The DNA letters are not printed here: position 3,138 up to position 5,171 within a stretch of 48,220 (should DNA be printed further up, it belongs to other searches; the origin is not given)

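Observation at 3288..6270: Coupled dikinase-like enzyme, Cys-X5-Arg phosphatase and helical partner: a candidate undescribed phage phospho-cycling cassette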

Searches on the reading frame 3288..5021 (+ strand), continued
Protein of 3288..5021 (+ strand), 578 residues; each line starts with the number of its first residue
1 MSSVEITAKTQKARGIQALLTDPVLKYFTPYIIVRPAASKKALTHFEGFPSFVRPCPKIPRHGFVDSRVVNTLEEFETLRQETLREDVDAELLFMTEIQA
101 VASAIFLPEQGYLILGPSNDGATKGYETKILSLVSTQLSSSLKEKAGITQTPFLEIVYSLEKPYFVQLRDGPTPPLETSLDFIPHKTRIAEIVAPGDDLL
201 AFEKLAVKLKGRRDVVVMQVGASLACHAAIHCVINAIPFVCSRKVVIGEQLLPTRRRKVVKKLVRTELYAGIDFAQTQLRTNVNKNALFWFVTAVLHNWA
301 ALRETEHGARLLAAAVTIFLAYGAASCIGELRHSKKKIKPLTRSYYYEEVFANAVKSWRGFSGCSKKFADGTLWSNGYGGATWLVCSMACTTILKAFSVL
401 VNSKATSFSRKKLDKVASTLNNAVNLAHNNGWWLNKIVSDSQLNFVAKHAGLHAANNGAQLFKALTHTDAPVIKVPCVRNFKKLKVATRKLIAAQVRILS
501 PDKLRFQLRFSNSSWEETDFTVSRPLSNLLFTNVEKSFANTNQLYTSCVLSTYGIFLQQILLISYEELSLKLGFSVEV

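Call 51: fold_search(model_id=the predicted structure, library=viral)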
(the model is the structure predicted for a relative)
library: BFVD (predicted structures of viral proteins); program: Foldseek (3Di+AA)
matches with E <= 10: 601; with E <= 0.001: 3
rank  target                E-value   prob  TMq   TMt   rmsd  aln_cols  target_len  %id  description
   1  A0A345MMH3            5.1e-04  1.00  0.18  0.35   7.1       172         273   10  (no name in the UniProt tables at hand)
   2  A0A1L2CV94            6.7e-04  1.00  0.18  0.36   7.3       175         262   12  ATP-grasp domain-containing protein [Pectobacterium phage vB_PcaM_CBB]
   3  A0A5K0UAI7            8.2e-04  1.00  0.17  0.29   8.2       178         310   13  ATP-grasp domain-containing protein (Fragment) [Yasminevirus sp. GU-2018]
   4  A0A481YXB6            1.2e-03  1.00  0.17  0.35   7.6       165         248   12  ATP-grasp domain-containing protein [Marseillevirus LCMAC201]
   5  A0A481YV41            1.2e-03  1.00  0.17  0.16   9.3       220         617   11  HNH endonuclease [Marseillevirus LCMAC103]
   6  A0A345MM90            1.7e-03  1.00  0.18  0.37   6.8       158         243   13  (no name in the UniProt tables at hand)
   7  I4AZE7                2.1e-03  1.00  0.18  0.37   8.4       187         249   14  (no name in the UniProt tables at hand)
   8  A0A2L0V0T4            2.7e-03  1.00  0.17  0.33   6.1       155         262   12  ATP-grasp domain-containing protein [Agrobacterium phage Atu_ph07]
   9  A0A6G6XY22            3.5e-03  1.00  0.17  0.32   9.5       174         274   14  (no name in the UniProt tables at hand)
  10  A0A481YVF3            9.4e-03  0.99  0.16  0.34   7.8       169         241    9  ATP-grasp domain-containing protein [Marseillevirus LCMAC201]
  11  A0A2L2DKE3            9.4e-03  0.13  0.07  0.10  29.2       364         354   11  Uncharacterized protein [Acanthamoeba polyphaga mimivirus]
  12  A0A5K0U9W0            2.0e-02  0.14  0.09  0.11  31.2       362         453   11  Cation efflux protein transmembrane domain-containing protein [Yasminevirus sp. GU-2018]
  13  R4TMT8                2.1e-02  0.96  0.16  0.36   8.4       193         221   10  ATP-grasp domain-containing protein [Halogranum tailed virus 1]
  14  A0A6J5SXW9            4.5e-02  0.98  0.19  0.36   6.9       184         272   12  CarB Carbamoylphosphate synthase large subunit (Split gene in MJ) [uncultured Caudovirales phage]
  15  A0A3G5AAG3            5.0e-02  0.94  0.18  0.36  10.1       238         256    8  Pyruvate phosphate dikinase PEP/pyruvate-binding protein [Hyperionvirus sp.]
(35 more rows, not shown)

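Call 72: find_encoding_contigs(protein=P0062, flank=10000, max_places=2)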
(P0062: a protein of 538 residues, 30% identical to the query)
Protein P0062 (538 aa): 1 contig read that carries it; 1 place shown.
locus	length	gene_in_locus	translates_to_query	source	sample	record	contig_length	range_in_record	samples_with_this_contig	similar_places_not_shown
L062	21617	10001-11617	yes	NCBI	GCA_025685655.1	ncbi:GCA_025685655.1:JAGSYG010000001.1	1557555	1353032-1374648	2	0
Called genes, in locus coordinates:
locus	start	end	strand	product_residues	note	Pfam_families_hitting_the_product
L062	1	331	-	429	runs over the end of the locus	PF02321:OEP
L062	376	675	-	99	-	-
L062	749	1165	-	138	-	PF01451:LMWPc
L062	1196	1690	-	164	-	PF01451:LMWPc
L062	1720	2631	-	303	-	PF01135:PCMT (faint), PF13489:Methyltransf_23, PF01209:Ubie_methyltran, PF13847:Methyltransf_31, PF08241:Methyltransf_11, PF08242:Methyltransf_12, PF13649:Methyltransf_25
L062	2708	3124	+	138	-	PF01022:HTH_5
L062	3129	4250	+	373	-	PF01758:SBF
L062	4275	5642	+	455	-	PF07992:Pyr_redox_2, PF13738:Pyr_redox_3, PF00070:Pyr_redox, PF02852:Pyr_redox_dim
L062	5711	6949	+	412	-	PF00589:Phage_integrase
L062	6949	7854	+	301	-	PF00589:Phage_integrase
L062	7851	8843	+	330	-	PF02899:Phage_int_SAM_1, PF00589:Phage_integrase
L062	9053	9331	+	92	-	-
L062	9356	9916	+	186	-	-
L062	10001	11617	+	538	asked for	-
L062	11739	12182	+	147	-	PF22784:PTP-SAK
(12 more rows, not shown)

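Call 73: find_encoding_contigs(protein=P0012, flank=10000, max_places=2)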
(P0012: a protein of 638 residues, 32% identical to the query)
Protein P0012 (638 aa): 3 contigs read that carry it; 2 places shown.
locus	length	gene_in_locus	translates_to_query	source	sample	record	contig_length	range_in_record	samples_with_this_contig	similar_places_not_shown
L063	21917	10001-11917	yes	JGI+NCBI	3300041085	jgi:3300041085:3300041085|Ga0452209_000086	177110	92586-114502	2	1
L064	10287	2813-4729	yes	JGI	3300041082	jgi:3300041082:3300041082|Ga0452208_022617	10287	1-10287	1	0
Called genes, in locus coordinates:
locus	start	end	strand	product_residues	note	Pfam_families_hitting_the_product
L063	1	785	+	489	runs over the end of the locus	PF01336:tRNA_anti-codon, PF00152:tRNA-synt_2, PF01409:tRNA-synt_2d (faint)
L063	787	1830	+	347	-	PF01368:DHH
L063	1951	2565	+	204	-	-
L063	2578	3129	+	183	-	-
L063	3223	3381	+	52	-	-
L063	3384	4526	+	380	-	PF17767:NAPRTase_N, PF04095:NAPRTase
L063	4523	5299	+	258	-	PF02540:NAD_synthase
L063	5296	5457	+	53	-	-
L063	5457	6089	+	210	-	PF00857:Isochorismatase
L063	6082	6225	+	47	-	-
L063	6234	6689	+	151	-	-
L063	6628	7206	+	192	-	PF03031:NIF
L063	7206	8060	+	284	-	PF03747:ADP_ribosyl_GH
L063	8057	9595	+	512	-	PF01743:PolyA_pol, PF12627:PolyA_pol_RNAbd (faint)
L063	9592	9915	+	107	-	-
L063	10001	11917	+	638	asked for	-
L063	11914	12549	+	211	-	PF00102:Y_phosphatase, PF22785:Tc-R-P (weak), PF22784:PTP-SAK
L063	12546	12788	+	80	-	-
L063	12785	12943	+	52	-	-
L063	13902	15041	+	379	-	PF00004:AAA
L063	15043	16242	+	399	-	PF21189:PHA02142, PF09414:RNA_ligase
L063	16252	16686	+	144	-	PF13671:AAA_33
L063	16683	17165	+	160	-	PF15891:Nuc_deoxyri_tr2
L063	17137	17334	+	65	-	-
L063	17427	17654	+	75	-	-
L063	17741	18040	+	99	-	PF18902:DUF5658 (weak)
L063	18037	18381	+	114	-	-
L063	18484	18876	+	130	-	PF07963:N_methyl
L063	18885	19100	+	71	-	-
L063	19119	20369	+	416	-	PF01145:Band_7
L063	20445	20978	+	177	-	-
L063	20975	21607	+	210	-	PF13393:tRNA-synt_His, PF00587:tRNA-synt_2b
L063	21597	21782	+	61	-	-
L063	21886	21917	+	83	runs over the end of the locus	-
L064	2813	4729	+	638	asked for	-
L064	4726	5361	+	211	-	PF00102:Y_phosphatase, PF22785:Tc-R-P (weak), PF22784:PTP-SAK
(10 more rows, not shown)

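Call 75: find_encoding_contigs(protein=P0010, flank=10000, max_places=1)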
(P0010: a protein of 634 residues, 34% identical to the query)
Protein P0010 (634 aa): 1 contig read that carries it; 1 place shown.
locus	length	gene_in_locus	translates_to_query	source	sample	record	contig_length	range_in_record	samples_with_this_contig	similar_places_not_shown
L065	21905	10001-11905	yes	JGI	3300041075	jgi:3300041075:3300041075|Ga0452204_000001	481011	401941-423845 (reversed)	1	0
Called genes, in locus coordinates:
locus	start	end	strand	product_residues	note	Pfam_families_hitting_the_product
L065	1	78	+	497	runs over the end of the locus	-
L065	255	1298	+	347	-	PF01368:DHH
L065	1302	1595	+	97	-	-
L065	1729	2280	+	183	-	-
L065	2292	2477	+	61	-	-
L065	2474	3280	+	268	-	PF02540:NAD_synthase, PF06508:QueC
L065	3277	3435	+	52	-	-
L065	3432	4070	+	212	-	PF00857:Isochorismatase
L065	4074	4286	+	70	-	-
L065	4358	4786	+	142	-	-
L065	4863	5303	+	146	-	PF03031:NIF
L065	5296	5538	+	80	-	-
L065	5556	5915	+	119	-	-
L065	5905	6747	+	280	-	PF03747:ADP_ribosyl_GH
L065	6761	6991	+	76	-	-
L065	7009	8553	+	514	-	PF01743:PolyA_pol, PF12627:PolyA_pol_RNAbd (faint)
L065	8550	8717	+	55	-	-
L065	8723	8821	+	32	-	-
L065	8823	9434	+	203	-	-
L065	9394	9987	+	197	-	-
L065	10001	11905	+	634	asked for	-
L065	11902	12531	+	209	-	PF00102:Y_phosphatase, PF00782:DSPc (weak), PF22785:Tc-R-P, PF22784:PTP-SAK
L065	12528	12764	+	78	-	-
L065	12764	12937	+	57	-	-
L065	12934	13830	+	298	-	-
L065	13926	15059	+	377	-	PF00004:AAA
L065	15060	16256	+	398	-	PF21189:PHA02142, PF09414:RNA_ligase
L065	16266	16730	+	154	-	-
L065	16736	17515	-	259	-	PF01844:HNH, PF14279:HNH_5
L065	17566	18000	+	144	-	PF13671:AAA_33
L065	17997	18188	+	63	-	-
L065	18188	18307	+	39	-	-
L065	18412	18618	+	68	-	-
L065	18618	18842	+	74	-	-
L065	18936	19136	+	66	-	-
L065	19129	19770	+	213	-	-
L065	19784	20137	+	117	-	-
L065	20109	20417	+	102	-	PF18902:DUF5658 (weak)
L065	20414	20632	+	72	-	-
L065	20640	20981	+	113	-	-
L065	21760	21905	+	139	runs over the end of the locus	PF07963:N_methyl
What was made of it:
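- The jumbo phages already have an AAA_33 kinase next to their ligase (calls 73, 75). The jumbo-phage neighbourhoods are rich in NAD-salvage and ADP-ribose genes: NAPRTase, NAD synthase, nicotinamidase and ADP-ribosylglycohydrolase (calls 73, 75).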

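Call 76: find_encoding_contigs(protein=P0016, flank=10000, max_places=1)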
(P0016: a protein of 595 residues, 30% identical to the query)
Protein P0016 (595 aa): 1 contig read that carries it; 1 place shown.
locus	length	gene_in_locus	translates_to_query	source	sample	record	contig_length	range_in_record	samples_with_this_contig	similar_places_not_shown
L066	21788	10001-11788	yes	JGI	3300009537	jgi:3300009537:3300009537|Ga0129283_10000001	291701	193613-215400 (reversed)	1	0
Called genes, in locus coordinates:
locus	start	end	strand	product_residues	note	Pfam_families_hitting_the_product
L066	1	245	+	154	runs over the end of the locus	-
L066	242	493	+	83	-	-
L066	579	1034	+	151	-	-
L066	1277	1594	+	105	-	-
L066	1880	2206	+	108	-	-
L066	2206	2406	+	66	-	-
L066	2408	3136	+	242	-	PF00149:Metallophos, PF12850:Metallophos_2 (faint)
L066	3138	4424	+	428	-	PF11617:Cu-binding_MopE (weak), PF00092:VWA (weak), PF13519:VWA_2 (weak)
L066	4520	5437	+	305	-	-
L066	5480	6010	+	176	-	-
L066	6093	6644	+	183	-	PF00929:RNase_T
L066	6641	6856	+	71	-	-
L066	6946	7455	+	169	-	-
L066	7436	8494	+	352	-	PF21189:PHA02142, PF09414:RNA_ligase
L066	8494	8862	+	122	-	-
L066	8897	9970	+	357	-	PF01368:DHH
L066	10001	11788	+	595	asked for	-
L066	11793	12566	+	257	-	PF22785:Tc-R-P (weak), PF22784:PTP-SAK (weak)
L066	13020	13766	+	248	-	-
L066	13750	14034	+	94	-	-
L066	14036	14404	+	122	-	-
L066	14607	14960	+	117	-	-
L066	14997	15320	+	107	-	PF02575:YbaB_DNA_bd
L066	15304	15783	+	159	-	-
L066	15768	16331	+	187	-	PF00293:NUDIX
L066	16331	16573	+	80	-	-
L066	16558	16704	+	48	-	-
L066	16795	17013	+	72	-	-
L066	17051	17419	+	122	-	-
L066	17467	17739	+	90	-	-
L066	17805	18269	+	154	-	-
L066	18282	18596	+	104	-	-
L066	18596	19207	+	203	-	PF01467:CTP_transf_like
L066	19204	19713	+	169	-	PF03061:4HBT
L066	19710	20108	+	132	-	-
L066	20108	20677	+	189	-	PF01195:Pept_tRNA_hydro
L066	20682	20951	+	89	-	-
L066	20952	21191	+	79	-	-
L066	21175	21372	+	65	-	-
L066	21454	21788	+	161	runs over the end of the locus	-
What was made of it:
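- In the jumbo-phage group L063/L065/L066 there are an RNA ligase, a CCA-adding enzyme, an AAA_33 kinase and Band_7 nearby (calls 73, 75, 76).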

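Call 77: find_encoding_contigs(protein=P0055, flank=10000, max_places=1)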
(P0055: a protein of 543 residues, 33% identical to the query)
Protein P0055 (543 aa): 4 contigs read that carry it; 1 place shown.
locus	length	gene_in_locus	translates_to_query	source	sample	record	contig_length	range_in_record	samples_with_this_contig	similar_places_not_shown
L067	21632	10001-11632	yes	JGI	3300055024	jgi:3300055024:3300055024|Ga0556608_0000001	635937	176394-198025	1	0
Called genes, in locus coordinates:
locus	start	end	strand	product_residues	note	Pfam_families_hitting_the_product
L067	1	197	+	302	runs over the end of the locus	PF04098:Rad52_Rad22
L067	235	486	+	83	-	-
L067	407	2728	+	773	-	PF13191:AAA_16 (faint), PF00004:AAA, PF05496:RuvB_N (faint), PF07728:AAA_5 (faint), PF13401:AAA_22 (faint), PF13671:AAA_33 (faint), PF00004:AAA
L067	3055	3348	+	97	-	-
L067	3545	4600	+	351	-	PF19587:DUF6094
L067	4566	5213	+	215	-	-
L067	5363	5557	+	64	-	-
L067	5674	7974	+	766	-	PF00176:SNF2-rel_dom (faint)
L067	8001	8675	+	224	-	PF13392:HNH_3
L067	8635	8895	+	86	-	-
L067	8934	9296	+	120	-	-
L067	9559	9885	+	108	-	-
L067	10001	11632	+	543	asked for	-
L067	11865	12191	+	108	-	PF22784:PTP-SAK (weak)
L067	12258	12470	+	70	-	PF14454:Prok_Ub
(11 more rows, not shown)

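Call 82: search_protein_families(library=pfam, alignment_id=A5, max_evalue=0.00001)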
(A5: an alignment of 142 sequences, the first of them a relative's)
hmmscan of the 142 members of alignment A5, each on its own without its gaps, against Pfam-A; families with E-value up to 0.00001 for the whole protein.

A. member 1, L004:298-936:- (213 aa): 0 families

B. families by the number of members that match (of 142 scanned): 45 families (the first 25 are shown)
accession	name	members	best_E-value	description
PF12705.13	PDDEXK_1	7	9.3e-17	PD-(D/E)XK nuclease superfamily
PF13481.12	AAA_25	5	4.3e-31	AAA domain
PF20901.3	Sf6_terminase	3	1.3e-18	Bacteriophage Sf6, terminase small subunit-like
PF03738.19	GSP_synth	2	2e-152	Glutathionylspermidine synthase preATP-grasp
PF00805.28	Pentapeptide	2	2.7e-28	Pentapeptide repeats (8 copies)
PF00155.27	Aminotran_1_2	2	2.3e-17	Aminotransferase class I and II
PF04864.19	Alliinase_C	2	2.1e-16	Allinase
PF00149.33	Metallophos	2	1.5e-14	Calcineurin-like phosphoesterase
PF13479.12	AAA_24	2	1.1e-10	AAA domain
PF00940.24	RNA_pol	1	9.9e-105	DNA-dependent RNA polymerase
PF00152.25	tRNA-synt_2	1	5.6e-78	tRNA synthetases class II (D, K and N)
PF00145.23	DNA_methylase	1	6.7e-44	C-5 cytosine-specific DNA methylase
PF02562.22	PhoH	1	2e-40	PhoH-like protein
PF23822.1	DUF7192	1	5e-35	Domain of unknown function (DUF7192)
PF03161.18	LAGLIDADG_2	1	3.9e-29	LAGLIDADG DNA endonuclease family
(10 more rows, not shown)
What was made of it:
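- On T4 Pnkp-type end-healing system: One RNA_lig_T4_1 hit appeared among the 142 neighbour proteins from about 40 other viral loci (call 82).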

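Call 96: search_protein_representatives(alignment_id=A1)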
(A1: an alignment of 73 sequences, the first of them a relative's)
Query: 73 sequences, 573 profile positions. Proteins with E-value up to 0.001 (for the whole library): 1902; up to 1e-10: 1086; up to 1e-30: 957. The best 150 are listed.
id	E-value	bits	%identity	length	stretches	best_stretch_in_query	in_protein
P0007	1.7e-170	585.0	-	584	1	12-568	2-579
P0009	8.3e-170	582.7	-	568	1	13-568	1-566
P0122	3.9e-169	580.5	-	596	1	13-567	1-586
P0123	5.4e-169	580.0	-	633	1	8-562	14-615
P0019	8.4e-168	576.1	-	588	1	12-560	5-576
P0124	2.2e-167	574.7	-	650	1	5-560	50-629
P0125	5.7e-164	563.4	-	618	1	8-560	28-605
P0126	2.7e-163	561.2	-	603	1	14-530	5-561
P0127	5.8e-163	560.1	-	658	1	13-476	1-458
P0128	9.5e-163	559.4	-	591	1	12-562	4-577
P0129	1.0e-162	559.3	-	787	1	11-477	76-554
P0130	1.7e-162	558.6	-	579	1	13-558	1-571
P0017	4.9e-160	550.4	-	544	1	6-477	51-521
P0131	1.7e-159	548.7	-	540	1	9-504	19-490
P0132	2.9e-159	547.9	-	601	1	8-550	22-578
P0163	5.5e-150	517.2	-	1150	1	9-497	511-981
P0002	1.0e-144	499.9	-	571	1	12-528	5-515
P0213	9.0e-144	496.7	-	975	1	7-476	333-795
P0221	3.0e-143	495.0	-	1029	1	7-478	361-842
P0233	1.6e-142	492.6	-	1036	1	7-471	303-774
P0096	3.7e-142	491.4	-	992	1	8-505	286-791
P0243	4.9e-142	491.0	-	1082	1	10-530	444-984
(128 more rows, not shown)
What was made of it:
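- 3288..5024 (+): Gene 1, 578 aa: dikinase-like phosphotransferase of an unannotated family. About 957 clusters at E <= 1e-30 (call 96).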
